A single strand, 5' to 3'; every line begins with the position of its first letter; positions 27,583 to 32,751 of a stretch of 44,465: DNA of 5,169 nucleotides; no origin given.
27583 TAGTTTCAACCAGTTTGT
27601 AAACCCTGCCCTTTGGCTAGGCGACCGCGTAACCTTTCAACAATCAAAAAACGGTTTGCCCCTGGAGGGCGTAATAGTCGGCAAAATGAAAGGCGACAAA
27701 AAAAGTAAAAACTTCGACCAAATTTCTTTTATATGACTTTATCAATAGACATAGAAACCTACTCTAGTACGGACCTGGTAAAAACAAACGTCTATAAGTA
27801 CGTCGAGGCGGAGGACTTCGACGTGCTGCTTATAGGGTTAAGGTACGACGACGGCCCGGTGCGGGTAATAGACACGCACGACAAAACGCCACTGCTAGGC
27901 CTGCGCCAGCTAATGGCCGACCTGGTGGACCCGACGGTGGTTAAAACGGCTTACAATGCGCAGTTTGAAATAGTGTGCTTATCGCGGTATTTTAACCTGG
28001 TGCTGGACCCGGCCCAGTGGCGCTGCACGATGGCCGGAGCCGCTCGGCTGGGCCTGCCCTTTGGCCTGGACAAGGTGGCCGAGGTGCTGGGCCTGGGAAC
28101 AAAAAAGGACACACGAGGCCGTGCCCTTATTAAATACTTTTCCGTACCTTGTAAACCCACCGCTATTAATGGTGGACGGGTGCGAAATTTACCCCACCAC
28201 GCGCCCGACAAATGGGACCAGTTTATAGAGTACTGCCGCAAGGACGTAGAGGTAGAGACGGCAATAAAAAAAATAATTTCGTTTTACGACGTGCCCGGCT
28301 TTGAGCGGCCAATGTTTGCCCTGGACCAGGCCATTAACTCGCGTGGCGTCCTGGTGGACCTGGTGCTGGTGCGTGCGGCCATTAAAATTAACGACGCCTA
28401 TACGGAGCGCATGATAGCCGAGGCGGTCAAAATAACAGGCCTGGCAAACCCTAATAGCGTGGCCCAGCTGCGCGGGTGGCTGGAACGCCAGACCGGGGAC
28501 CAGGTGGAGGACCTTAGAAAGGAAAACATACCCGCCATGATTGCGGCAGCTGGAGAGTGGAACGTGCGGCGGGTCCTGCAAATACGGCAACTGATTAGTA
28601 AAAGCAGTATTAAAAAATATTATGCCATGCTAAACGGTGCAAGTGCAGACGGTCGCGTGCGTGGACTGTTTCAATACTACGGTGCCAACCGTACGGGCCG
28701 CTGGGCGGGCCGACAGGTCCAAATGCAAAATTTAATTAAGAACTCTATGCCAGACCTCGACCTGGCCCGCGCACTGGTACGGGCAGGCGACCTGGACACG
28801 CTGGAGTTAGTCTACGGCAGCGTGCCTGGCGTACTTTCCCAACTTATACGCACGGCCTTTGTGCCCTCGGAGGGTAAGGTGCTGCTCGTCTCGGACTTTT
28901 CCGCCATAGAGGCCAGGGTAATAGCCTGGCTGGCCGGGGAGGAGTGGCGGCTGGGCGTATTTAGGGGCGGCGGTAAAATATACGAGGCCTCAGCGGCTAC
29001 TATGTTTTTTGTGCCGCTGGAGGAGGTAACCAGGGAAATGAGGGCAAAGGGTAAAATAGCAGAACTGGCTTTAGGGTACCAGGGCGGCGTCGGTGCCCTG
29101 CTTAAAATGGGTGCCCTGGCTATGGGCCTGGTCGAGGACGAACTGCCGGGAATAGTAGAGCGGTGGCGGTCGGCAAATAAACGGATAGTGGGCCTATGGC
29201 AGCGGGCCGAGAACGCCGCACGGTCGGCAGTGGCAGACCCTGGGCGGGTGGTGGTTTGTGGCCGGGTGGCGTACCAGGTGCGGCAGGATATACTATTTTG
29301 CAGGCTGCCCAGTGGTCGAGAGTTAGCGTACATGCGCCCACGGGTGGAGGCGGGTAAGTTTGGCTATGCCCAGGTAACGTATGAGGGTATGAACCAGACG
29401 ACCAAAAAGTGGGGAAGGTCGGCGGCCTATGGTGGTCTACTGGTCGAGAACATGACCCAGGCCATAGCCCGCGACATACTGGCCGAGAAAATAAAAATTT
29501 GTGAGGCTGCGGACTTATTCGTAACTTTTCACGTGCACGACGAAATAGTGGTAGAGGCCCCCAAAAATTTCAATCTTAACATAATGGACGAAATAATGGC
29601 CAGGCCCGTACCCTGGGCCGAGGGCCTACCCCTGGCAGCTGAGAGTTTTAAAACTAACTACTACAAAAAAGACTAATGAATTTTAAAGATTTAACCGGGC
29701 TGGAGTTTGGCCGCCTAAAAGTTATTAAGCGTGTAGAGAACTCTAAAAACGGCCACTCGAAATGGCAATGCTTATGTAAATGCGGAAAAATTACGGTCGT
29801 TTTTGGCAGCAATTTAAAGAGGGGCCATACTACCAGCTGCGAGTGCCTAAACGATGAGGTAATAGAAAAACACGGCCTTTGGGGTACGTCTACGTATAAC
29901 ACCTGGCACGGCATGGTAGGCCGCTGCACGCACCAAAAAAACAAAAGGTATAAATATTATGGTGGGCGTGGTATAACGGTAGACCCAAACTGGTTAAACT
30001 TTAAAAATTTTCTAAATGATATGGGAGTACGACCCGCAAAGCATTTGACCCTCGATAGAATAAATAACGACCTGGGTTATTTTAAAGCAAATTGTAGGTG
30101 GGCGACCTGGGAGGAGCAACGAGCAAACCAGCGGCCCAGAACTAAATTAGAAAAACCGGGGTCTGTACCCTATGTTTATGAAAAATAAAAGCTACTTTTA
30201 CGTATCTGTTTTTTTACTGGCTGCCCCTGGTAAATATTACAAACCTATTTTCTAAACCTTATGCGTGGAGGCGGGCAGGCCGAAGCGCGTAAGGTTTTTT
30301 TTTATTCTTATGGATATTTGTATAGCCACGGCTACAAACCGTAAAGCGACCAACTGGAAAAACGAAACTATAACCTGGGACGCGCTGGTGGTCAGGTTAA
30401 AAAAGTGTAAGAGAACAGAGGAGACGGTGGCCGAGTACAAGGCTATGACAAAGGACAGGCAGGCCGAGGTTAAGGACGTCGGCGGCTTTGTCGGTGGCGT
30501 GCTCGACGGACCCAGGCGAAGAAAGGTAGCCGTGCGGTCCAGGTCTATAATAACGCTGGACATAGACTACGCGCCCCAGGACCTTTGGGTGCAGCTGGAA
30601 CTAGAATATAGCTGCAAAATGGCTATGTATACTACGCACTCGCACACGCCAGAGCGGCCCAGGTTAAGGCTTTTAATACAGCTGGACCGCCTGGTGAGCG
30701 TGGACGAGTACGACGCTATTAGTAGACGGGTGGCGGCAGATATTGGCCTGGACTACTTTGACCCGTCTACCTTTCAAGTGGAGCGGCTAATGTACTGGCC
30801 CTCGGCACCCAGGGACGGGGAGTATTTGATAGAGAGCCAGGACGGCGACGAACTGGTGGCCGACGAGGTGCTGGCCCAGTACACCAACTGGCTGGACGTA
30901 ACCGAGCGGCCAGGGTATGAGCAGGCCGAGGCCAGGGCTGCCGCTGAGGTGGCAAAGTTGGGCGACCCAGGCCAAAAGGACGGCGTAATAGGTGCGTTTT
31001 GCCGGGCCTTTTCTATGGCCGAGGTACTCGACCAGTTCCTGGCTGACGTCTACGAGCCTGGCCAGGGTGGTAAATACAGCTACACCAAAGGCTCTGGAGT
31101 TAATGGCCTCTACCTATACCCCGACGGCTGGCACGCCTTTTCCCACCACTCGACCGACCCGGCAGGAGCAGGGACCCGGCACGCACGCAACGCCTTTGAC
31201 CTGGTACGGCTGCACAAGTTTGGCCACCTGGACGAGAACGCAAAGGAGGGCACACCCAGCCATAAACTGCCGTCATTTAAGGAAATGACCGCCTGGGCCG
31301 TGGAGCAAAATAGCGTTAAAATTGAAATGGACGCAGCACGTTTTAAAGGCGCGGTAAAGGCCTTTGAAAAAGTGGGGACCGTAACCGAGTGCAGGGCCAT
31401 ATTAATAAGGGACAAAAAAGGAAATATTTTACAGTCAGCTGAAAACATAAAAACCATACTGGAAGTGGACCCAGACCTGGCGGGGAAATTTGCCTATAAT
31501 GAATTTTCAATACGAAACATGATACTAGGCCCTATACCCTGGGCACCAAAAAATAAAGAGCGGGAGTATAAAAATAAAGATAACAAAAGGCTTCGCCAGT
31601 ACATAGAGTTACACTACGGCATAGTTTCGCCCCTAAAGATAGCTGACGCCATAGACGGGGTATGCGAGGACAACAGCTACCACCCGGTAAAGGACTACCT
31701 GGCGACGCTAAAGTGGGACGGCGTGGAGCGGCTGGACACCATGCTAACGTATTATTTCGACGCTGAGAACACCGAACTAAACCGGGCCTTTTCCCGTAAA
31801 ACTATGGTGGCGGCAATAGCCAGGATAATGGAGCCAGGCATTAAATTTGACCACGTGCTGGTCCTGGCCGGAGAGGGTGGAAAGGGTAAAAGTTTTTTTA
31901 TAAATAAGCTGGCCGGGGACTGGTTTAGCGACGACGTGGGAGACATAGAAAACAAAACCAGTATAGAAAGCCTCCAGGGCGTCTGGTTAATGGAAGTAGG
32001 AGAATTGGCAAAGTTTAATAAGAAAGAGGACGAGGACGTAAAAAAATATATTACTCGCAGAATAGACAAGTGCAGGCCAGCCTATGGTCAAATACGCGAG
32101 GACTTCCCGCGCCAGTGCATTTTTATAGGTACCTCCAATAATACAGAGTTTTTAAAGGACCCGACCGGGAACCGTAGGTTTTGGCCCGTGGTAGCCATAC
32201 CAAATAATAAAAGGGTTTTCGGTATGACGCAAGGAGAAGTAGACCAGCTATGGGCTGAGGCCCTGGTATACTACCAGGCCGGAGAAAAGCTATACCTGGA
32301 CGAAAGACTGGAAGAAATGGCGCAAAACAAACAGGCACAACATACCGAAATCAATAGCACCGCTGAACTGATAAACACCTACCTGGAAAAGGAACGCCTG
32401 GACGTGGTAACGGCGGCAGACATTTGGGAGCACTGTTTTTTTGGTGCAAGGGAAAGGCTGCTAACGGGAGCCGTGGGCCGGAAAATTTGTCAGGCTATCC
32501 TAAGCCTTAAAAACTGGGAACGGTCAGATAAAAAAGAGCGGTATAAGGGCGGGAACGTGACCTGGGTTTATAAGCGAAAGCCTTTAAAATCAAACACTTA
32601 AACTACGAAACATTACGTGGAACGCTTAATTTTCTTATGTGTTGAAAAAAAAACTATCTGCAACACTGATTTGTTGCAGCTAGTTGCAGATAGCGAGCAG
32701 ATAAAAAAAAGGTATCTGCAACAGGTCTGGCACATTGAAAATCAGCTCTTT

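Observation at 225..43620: Ten near-identical ~50-nt promoter+leader cassettes define a phage regulon and correct seven ORF starts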

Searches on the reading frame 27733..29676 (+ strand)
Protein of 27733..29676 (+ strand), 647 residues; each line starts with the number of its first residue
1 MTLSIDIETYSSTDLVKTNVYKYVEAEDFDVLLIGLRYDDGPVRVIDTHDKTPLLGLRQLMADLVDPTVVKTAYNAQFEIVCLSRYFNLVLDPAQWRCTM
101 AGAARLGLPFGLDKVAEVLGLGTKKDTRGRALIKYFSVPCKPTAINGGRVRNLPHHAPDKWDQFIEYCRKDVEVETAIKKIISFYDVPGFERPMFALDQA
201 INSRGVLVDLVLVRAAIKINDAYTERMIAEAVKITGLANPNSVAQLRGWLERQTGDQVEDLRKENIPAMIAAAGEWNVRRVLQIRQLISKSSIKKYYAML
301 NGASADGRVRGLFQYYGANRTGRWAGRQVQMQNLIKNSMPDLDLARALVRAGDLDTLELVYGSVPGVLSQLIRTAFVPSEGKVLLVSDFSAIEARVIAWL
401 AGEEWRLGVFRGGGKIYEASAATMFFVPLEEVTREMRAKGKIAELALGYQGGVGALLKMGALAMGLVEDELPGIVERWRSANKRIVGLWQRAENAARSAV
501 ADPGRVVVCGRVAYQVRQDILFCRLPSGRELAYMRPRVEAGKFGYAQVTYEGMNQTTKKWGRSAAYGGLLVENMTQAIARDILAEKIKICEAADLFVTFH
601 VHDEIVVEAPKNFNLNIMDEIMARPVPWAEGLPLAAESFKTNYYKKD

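Call 10: search_protein_families(library=phrogs, max_evalue=0.001, proteins=[window:27733-29676:+])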
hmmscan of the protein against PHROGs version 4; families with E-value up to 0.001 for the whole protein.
window:27733-29676:+ (647 aa): 4 families
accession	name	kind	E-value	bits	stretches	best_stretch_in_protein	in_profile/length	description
phrog_17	-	DNA, RNA and nucleotide metabolism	1.2e-125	422.1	1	2-646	672-1233/1445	DNA polymerase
phrog_10285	-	DNA, RNA and nucleotide metabolism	3.1e-93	313.3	1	331-647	1-321/321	DNA polymerase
phrog_7766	-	DNA, RNA and nucleotide metabolism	3.6e-54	184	1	464-647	1-186/186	DNA polymerase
phrog_2573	-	DNA, RNA and nucleotide metabolism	6.2e-05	23.3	0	372-457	5-106/336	DNA polymerase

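Call 11: find_related_loci(query=window:27733-29676:+, collection=viral_contigs, flank=10000)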
Query window:27733-29676:+ (647 aa) in viral_contigs; peptide patterns used: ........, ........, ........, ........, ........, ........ (x = any residue, [..] = any of these).
244 stretches matched a pattern; 235 encode a relative of the query (tblastn E <= 1e-3); the best 80 are kept; 80 distinct loci.
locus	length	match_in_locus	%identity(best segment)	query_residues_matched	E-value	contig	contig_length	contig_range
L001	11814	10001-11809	71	3-608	0e+0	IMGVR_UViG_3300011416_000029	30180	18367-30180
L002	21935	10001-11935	53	2-647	0e+0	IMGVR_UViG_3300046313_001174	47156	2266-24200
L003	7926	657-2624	52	3-647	0e+0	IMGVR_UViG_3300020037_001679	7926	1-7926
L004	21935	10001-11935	50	3-647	0e+0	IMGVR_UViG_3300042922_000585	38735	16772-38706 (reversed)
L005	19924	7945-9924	48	3-647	0e+0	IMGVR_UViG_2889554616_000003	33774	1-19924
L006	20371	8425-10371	50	3-647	0e+0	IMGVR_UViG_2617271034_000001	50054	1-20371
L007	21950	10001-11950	50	2-647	0e+0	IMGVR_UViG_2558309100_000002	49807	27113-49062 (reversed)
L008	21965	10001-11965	50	3-647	0e+0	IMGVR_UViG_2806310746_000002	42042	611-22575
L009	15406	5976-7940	49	2-647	0e+0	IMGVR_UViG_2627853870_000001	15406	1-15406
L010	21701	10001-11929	49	2-647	0e+0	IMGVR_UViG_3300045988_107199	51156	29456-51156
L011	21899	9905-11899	49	3-647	0e+0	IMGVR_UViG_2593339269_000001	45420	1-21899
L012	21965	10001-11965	48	3-647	0e+0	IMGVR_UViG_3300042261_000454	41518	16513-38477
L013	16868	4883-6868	50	3-647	0e+0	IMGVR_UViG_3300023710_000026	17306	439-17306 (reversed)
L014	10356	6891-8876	50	3-647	0e+0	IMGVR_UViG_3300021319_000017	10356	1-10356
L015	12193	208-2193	50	3-647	0e+0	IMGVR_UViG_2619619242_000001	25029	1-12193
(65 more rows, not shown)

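Call 19: find_homologous_proteins(query=window:27733-29676:+, max_evalue=1e-50)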
Query window:27733-29676:+ (647 aa): 8000 proteins with E <= 1e-50 among 8000 candidates; the best 120 are listed.
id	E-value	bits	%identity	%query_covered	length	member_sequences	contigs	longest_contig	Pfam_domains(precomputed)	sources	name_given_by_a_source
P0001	0.0e+0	1458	100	100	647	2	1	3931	PF00476.27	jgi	-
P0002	1.5e-292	990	70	100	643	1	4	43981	PF00476.27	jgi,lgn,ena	-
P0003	2.4e-236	804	57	100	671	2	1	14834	PF00476.27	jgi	-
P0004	8.4e-236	803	57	100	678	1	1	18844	PF00476.27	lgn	-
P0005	1.5e-234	798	56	100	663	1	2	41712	PF00476.27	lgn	-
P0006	3.6e-231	787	56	100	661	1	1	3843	PF00476.27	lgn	-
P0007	1.3e-229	782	55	100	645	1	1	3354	PF00476.27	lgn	-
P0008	2.7e-227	774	55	100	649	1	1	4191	PF00476.27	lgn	-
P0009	3.5e-227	774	55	100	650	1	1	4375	PF00476.27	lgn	-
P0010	3.4e-226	771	54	100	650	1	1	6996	PF00476.27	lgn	-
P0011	3.5e-226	771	54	100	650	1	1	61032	PF00476.27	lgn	-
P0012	5.6e-226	770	54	100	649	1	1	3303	PF00476.27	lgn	-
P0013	1.5e-225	769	55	100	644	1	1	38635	PF00476.27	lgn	-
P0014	1.5e-224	765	57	100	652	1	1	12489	PF00476.27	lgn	-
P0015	1.8e-224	765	53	100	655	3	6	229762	PF00476.27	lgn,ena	-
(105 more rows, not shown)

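Call 20: find_encoding_contigs(protein=P0002, flank=10000, max_places=6)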
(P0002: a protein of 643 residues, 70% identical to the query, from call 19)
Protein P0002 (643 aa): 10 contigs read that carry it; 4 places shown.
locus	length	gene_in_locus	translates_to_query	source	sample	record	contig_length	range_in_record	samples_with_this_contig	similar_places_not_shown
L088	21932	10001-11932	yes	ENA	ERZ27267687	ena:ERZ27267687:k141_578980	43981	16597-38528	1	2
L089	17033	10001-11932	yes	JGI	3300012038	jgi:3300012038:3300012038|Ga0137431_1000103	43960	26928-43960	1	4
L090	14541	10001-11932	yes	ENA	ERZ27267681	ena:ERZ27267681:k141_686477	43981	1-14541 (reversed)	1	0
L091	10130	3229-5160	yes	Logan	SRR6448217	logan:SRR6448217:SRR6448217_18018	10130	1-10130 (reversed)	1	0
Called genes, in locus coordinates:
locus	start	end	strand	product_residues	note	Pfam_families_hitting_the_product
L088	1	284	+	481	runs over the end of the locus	-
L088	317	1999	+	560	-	-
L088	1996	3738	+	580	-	-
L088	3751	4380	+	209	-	-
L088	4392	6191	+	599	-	PF16116:DUF4832, PF22352:K319L-like_PKD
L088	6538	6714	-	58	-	-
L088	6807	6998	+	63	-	-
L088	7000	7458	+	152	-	-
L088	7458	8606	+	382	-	PF10926:DUF2800, PF12705:PDDEXK_1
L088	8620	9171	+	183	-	PF10991:Enc34_ssDNA-bd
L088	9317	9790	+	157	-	-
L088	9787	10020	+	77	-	-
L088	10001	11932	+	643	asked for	PF00476:DNA_pol_A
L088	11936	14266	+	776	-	PF05272:VapE-like_dom, PF19263:DUF5906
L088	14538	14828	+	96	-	-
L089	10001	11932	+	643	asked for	PF00476:DNA_pol_A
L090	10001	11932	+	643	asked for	PF00476:DNA_pol_A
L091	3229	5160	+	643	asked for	PF00476:DNA_pol_A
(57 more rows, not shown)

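Call 21: find_encoding_contigs(protein=P0001, flank=10000, max_places=6)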
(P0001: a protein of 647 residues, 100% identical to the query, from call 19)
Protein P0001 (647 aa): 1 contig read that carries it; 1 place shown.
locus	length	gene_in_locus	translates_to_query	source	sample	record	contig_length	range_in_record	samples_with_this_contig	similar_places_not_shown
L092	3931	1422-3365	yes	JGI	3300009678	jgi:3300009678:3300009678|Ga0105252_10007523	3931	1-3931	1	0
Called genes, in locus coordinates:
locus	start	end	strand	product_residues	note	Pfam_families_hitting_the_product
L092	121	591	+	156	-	PF10991:Enc34_ssDNA-bd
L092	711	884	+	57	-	-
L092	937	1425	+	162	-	-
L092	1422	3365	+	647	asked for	PF00476:DNA_pol_A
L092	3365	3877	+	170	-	-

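Call 29: find_encoding_contigs(protein=P0005, flank=10000, max_places=3)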
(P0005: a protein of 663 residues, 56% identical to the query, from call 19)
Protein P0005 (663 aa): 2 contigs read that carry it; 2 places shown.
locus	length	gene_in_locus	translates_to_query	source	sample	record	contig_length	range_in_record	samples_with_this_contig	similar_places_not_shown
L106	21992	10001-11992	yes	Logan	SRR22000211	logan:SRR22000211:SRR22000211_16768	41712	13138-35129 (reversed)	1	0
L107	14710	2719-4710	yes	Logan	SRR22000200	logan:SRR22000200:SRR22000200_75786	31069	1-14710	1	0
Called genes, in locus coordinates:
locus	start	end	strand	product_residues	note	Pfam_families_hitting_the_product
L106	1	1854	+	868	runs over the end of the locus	PF24146:K1-lyase_C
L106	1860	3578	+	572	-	-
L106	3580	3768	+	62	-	-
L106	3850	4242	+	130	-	-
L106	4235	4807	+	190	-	-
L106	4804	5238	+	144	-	PF00959:Phage_lysozyme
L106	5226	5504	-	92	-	-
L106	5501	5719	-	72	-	-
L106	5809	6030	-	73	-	-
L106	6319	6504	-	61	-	-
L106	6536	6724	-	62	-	-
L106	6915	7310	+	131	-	-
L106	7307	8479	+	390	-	PF10926:DUF2800, PF12705:PDDEXK_1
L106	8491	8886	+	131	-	-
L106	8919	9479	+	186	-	PF10991:Enc34_ssDNA-bd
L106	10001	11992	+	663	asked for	PF00476:DNA_pol_A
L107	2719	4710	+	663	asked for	PF00476:DNA_pol_A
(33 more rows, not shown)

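Call 30: find_encoding_contigs(protein=P0004, flank=10000, max_places=3)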
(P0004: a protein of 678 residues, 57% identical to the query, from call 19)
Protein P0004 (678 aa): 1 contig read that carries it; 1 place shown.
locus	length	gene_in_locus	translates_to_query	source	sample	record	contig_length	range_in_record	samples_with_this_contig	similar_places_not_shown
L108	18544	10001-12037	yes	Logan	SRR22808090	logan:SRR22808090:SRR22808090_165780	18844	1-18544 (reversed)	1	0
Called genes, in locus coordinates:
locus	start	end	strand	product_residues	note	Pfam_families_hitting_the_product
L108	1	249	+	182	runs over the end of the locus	?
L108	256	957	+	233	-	-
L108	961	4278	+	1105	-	PF16116:DUF4832 (weak), PF15418:DUF4625 (faint), PF07495:Y_Y_Y (faint), PF18911:PKD_4 (faint), PF22352:K319L-like_PKD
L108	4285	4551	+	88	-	-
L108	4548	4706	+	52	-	-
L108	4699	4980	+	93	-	-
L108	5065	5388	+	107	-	-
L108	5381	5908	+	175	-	PF00182:Glyco_hydro_19 (weak)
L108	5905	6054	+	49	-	-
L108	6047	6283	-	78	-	-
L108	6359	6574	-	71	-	-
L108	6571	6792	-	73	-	-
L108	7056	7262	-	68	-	-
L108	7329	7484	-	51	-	-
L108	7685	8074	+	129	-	-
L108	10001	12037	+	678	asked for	PF00476:DNA_pol_A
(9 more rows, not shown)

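Call 31: find_encoding_contigs(protein=P0003, flank=10000, max_places=3)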
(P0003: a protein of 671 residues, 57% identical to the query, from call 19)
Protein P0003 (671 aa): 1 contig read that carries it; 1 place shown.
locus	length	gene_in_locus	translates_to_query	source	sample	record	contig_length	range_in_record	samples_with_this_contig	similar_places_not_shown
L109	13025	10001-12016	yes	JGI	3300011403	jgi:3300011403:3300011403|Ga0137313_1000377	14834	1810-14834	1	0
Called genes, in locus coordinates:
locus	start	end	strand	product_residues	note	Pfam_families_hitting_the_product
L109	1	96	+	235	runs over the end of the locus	-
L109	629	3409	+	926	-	PF16116:DUF4832, PF17963:Big_9 (faint), PF22433:MtxA_IG-like (faint), PF07495:Y_Y_Y (faint), PF22352:K319L-like_PKD, PF18911:PKD_4 (weak), PF22352:K319L-like_PKD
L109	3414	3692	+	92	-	-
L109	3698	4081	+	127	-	-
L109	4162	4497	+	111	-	-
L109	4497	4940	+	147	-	PF05257:CHAP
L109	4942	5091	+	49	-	-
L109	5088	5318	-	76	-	-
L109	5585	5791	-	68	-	-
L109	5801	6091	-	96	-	-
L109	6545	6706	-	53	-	-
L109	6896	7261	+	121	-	-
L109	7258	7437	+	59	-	-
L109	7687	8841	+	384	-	PF10926:DUF2800, PF12705:PDDEXK_1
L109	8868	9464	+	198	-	PF10991:Enc34_ssDNA-bd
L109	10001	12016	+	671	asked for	PF00476:DNA_pol_A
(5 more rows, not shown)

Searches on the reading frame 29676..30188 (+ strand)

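Call 9: search_protein_families(library=pfam, max_evalue=0.01, proteins=[window:29676-30188:+])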
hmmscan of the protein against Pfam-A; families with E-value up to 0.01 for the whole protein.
window:29676-30188:+ (170 aa): 1 family
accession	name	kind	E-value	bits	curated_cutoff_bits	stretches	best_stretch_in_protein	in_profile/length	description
PF21817.3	CapR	-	0.0052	17.4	24.2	1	12-57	14-66/67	CapR homology domain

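Call 50: search_protein_families(library=phrogs, max_evalue=0.01, proteins=[window:29676-30188:+])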
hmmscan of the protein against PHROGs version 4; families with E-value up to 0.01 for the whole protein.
window:29676-30188:+ (170 aa): 8 families
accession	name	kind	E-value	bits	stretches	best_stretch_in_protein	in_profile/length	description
phrog_374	-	DNA, RNA and nucleotide metabolism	1.9e-63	216.2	1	1-158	192-360/617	HNH endonuclease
phrog_3377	-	DNA, RNA and nucleotide metabolism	9.4e-38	131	1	64-163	5-105/196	HNH endonuclease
phrog_8790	-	DNA, RNA and nucleotide metabolism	1.4e-32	114.6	1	65-155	17-106/241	restriction endonuclease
phrog_2081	-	DNA, RNA and nucleotide metabolism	1.6e-28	101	1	64-157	96-200/433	HNH endonuclease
phrog_953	-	DNA, RNA and nucleotide metabolism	7.2e-15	56.2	1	64-156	215-309/420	HNH endonuclease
phrog_18493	-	unknown function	6.6e-05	24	1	2-57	56-108/136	-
phrog_3322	-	DNA, RNA and nucleotide metabolism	0.00017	22.5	1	124-146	106-128/162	endonuclease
phrog_22195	-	unknown function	0.00037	21.3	1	4-80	8-79/148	-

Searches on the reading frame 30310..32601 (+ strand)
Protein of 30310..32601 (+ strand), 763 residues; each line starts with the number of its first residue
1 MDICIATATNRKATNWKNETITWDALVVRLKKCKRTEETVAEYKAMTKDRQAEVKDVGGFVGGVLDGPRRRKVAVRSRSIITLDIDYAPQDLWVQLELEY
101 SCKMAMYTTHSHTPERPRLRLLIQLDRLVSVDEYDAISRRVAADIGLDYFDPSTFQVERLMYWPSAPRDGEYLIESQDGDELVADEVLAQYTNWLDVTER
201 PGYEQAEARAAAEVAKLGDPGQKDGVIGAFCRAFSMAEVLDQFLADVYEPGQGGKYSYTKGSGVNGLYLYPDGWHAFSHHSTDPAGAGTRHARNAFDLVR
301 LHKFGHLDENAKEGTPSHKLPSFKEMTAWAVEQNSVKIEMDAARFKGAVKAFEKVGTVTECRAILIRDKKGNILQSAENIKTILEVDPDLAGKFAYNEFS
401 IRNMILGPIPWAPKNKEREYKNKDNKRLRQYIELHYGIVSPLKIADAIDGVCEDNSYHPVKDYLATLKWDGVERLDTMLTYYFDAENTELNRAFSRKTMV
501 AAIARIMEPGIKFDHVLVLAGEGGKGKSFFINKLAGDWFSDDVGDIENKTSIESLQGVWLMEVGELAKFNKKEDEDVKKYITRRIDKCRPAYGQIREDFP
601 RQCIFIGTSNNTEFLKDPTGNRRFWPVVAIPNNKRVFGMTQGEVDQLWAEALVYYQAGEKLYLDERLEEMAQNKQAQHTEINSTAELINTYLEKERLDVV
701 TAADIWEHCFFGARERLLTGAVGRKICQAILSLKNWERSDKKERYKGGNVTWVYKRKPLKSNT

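Call 10: search_protein_families(library=phrogs, max_evalue=0.001, proteins=[window:30310-32601:+])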
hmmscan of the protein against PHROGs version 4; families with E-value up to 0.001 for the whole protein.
window:30310-32601:+ (763 aa): 12 families
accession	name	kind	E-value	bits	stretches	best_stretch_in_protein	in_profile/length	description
phrog_256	-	DNA, RNA and nucleotide metabolism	4.2e-266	886.5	1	2-695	5-704/798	DNA helicase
phrog_1313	-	DNA, RNA and nucleotide metabolism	5.8e-116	389.6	1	354-757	131-555/568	DNA helicase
phrog_9765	-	DNA, RNA and nucleotide metabolism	2.2e-105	354.6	1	3-423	19-445/939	DNA primase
phrog_15962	-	DNA, RNA and nucleotide metabolism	7.8e-62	210.6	1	366-703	396-745/835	DNA primase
phrog_2249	-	DNA, RNA and nucleotide metabolism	2.3e-45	156.5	1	444-696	464-715/802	DNA primase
phrog_36873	-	DNA, RNA and nucleotide metabolism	5e-39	134.8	1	443-695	476-727/1082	DNA helicase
phrog_16593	-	DNA, RNA and nucleotide metabolism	2.9e-35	122.8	1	439-682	483-728/823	DNA primase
phrog_4630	-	DNA, RNA and nucleotide metabolism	3.6e-18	66.5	1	468-628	195-364/581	DNA primase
phrog_3228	-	DNA, RNA and nucleotide metabolism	9.4e-15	55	1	11-208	17-218/766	replicative helicase-primase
phrog_296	-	integration and excision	6.5e-10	39.3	1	10-131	16-145/626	DNA transposition protein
phrog_34715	-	unknown function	5e-08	33.1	1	45-140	31-132/426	-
phrog_2135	-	DNA, RNA and nucleotide metabolism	0.00013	21.4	1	66-160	506-600/713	DNA primase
